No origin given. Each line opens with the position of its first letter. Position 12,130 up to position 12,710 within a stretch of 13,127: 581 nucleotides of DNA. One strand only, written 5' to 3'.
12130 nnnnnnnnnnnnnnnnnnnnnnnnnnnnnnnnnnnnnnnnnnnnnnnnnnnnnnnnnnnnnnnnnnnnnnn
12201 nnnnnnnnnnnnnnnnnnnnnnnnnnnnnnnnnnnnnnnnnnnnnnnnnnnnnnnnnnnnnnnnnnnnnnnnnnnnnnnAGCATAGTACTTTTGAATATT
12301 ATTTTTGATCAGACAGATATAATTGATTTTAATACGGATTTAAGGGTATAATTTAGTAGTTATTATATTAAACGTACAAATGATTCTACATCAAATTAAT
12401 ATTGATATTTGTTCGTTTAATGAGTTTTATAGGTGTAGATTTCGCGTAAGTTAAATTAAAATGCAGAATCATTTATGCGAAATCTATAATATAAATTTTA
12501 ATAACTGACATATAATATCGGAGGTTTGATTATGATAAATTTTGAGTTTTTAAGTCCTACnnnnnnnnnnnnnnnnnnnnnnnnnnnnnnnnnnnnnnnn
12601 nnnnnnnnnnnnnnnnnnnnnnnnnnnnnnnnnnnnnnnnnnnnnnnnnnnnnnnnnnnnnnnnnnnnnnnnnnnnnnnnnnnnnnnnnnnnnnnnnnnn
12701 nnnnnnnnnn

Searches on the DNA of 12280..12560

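Call 92: search_rna_families(source=window, start=12280, end=12560, threshold=evalue, max_evalue=1)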
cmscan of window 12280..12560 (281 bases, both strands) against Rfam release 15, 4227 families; matches with E-value up to 1: 2.
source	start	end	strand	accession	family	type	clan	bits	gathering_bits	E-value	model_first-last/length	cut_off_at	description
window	12425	12496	+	RF04286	mir-513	Gene; miRNA;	CL00136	17.9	72.1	0.34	1-82/82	no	mir-513 microRNA precursor family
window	12366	12432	+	RF00700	mir-375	Gene; miRNA;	-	16.6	46.7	0.33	1-67/67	no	mir-375 microRNA precursor family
